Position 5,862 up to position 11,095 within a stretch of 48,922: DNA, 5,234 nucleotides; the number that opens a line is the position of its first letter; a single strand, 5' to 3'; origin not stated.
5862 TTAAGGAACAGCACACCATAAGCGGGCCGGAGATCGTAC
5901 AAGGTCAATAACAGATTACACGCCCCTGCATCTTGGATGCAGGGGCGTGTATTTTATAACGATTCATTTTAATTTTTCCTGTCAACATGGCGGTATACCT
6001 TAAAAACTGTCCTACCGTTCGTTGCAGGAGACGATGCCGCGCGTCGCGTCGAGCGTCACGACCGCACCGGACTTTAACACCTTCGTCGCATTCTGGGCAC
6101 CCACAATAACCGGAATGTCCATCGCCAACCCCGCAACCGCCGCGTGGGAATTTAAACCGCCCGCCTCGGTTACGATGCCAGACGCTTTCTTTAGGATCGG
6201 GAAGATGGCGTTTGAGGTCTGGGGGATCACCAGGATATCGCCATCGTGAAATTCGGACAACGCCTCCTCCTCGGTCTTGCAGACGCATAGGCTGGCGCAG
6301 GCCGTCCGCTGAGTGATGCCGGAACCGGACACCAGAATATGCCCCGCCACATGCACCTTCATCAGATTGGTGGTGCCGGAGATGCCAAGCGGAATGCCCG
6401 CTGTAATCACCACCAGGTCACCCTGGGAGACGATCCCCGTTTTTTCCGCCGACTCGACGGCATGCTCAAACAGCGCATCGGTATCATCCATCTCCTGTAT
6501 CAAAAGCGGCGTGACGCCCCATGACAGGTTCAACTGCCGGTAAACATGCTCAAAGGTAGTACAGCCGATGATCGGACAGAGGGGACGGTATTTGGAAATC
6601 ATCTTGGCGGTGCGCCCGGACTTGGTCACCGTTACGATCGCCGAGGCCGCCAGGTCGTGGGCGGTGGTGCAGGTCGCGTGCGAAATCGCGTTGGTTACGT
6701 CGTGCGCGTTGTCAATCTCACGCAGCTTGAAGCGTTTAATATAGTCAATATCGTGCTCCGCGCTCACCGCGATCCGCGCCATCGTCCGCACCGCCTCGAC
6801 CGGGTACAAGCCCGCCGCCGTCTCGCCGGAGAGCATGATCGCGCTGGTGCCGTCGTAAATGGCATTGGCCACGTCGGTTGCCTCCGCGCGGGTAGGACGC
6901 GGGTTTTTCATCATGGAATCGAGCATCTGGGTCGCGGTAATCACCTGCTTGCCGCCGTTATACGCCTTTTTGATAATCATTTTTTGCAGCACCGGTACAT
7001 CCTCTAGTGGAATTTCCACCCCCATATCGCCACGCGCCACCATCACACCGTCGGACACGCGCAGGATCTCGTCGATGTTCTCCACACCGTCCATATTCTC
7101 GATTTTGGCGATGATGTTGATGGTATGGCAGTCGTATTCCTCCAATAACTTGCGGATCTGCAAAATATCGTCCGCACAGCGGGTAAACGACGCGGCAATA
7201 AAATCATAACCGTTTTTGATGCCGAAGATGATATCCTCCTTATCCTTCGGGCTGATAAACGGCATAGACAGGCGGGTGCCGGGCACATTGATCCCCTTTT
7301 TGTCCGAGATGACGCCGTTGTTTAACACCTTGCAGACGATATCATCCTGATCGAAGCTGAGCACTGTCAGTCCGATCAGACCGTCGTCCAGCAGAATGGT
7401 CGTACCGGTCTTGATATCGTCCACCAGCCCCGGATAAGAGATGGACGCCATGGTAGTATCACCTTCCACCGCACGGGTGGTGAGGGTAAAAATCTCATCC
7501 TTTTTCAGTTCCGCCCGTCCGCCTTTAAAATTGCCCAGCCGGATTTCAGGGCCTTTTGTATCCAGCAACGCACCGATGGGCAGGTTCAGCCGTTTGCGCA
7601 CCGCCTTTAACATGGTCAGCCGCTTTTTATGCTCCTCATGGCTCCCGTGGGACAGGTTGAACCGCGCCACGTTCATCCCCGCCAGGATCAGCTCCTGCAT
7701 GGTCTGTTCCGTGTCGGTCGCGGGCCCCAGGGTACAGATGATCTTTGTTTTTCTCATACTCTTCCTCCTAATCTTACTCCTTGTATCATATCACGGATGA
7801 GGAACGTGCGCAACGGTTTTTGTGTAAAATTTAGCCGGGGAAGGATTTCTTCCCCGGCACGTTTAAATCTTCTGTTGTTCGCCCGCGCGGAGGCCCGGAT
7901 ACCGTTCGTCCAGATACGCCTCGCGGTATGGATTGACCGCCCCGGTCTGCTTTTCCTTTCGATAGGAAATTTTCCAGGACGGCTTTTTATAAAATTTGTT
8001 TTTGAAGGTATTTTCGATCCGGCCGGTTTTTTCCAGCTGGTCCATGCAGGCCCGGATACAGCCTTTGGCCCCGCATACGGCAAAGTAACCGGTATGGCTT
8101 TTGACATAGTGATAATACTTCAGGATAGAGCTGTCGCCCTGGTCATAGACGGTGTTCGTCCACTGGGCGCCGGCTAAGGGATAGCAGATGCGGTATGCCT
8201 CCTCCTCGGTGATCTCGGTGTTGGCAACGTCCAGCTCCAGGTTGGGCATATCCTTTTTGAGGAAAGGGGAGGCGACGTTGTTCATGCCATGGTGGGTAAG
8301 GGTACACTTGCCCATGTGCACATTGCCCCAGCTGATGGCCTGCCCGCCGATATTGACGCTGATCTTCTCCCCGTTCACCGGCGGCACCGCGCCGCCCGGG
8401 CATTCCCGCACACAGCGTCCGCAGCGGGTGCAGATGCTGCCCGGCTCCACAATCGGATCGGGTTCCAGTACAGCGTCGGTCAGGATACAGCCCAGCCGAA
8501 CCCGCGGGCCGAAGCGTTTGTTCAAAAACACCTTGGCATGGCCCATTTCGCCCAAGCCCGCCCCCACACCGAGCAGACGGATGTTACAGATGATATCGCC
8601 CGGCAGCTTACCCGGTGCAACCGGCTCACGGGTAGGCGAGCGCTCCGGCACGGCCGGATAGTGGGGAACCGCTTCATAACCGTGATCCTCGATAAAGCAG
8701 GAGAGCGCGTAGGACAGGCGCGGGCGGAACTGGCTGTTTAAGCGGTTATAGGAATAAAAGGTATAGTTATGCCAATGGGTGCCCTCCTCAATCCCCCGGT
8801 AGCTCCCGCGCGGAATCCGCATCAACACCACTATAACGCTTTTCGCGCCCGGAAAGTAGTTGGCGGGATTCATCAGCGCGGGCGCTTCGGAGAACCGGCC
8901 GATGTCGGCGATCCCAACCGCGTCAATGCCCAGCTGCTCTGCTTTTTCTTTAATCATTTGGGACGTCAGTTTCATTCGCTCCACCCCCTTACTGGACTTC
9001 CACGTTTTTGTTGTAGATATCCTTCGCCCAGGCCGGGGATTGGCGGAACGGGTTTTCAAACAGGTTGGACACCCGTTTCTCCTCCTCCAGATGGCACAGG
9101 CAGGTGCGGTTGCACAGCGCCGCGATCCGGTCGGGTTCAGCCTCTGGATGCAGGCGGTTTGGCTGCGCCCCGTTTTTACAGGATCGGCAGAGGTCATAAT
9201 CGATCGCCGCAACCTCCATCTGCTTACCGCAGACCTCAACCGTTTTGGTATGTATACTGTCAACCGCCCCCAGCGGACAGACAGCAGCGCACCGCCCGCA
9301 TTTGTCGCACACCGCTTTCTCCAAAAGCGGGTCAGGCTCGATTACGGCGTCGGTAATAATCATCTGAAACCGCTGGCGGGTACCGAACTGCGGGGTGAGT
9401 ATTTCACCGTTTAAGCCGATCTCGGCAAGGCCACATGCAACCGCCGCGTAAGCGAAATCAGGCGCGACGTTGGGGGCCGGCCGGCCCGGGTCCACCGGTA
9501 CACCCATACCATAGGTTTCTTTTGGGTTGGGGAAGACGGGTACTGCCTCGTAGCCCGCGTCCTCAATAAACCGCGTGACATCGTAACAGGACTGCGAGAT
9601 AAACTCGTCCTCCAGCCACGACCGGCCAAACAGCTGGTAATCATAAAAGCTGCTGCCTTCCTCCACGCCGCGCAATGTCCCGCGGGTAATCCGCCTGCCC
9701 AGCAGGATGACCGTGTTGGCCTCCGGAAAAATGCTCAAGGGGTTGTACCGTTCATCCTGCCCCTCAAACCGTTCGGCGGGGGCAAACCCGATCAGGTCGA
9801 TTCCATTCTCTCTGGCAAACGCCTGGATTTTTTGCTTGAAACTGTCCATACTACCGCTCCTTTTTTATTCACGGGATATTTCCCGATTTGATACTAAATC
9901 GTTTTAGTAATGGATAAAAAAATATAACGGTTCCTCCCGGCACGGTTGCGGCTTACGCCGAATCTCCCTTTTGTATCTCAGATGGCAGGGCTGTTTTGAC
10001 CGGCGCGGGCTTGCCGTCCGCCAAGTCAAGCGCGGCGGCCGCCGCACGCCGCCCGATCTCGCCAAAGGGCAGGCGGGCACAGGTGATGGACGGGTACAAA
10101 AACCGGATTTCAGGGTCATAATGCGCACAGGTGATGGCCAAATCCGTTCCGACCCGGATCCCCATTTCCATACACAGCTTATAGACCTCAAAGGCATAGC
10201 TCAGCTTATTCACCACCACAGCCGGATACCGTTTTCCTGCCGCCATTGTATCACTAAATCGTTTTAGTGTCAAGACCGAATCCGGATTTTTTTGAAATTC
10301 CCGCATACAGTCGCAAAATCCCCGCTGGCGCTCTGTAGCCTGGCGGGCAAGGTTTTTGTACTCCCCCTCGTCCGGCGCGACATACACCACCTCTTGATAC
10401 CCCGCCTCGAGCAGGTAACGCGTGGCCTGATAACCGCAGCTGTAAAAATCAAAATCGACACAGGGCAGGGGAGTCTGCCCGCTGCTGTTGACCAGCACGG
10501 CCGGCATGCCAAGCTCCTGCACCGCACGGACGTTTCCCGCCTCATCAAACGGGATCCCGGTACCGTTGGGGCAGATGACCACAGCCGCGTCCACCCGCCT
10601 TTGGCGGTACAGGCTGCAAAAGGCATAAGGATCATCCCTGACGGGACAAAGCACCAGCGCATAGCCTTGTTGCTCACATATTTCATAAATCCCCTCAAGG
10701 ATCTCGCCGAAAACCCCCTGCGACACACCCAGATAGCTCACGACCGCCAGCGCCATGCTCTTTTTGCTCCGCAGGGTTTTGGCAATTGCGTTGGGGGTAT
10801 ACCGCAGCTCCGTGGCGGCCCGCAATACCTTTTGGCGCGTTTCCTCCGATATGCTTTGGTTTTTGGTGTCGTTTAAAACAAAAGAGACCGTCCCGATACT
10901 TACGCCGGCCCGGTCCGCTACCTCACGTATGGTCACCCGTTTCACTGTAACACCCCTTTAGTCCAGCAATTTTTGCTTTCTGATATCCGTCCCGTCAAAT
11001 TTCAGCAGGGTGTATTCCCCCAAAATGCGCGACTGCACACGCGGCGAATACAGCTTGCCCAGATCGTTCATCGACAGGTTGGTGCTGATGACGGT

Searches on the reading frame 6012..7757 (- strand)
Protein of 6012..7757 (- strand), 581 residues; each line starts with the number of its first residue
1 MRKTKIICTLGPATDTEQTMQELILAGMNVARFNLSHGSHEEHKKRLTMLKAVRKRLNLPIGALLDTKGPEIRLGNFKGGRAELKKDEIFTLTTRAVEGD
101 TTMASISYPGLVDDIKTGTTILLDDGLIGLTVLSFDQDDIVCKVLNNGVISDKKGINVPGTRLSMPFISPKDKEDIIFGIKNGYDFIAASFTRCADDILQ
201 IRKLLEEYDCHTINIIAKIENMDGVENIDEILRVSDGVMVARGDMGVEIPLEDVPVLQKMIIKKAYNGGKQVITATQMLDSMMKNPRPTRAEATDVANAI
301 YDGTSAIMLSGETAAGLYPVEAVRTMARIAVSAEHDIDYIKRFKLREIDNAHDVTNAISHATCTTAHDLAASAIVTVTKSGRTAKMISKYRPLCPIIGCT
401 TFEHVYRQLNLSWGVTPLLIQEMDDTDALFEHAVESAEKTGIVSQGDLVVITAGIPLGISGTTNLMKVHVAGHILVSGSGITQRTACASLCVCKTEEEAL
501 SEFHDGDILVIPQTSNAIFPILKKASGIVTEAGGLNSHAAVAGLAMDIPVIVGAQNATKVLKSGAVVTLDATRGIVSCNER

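Call 69: search_protein_families(library=pfam, proteins=[window:6012-7757:-], max_evalue=0.00001)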
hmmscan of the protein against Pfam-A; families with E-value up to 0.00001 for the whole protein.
window:6012-7757:- (581 aa): 3 families
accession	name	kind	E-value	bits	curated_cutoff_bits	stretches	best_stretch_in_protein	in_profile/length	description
PF00224.27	PK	-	4.1e-131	437.4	30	1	1-323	1-328/328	Pyruvate kinase, barrel domain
PF02887.21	PK_C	-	3.5e-44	150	28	1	356-469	1-114/114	Pyruvate kinase, alpha/beta domain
PF00391.29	PEP-utilizers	-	1.3e-23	82.8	23.1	1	504-574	2-72/72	PEP-utilising enzyme, mobile domain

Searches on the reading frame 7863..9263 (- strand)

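Call 8: search_protein_families(library=pfam, proteins=[window:7863-9263:-])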
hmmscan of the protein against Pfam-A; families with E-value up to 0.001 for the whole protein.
window:7863-9263:- (466 aa): 1 family
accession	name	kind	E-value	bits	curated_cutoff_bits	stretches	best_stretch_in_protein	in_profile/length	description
PF13237.11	Fer4_10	-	0.00081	19.7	25.5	1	275-297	6-22/53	4Fe-4S dicluster domain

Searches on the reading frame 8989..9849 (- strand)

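Call 8: search_protein_families(library=pfam, proteins=[window:8989-9849:-])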
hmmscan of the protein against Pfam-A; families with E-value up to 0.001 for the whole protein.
window:8989-9849:- (286 aa): 2 families
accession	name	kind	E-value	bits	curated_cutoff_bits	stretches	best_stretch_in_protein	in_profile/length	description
PF00037.32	Fer4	-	0.00028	21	21.1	0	180-196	7-23/24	4Fe-4S binding domain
PF25160.1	LdpA_Fe-S-bd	-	0.00054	20.1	27.6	1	178-199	25-46/49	LdpA Fe-S cluster-binding domain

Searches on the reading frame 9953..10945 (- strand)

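Call 8: search_protein_families(library=pfam, proteins=[window:9953-10945:-])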
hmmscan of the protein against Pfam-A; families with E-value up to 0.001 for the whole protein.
window:9953-10945:- (330 aa): 3 families
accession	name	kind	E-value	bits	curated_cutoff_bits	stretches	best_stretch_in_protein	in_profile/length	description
PF13377.12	Peripla_BP_3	-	3.8e-18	66.6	26.5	1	176-328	2-165/167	Periplasmic binding protein-like domain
PF00356.27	LacI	-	3e-16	59.4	27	1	5-52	1-46/46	Bacterial regulatory proteins, lacI family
PF00532.27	Peripla_BP_1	-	1.1e-13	51.8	22.2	1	67-220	6-155/281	Periplasmic binding proteins and sugar binding domain of LacI family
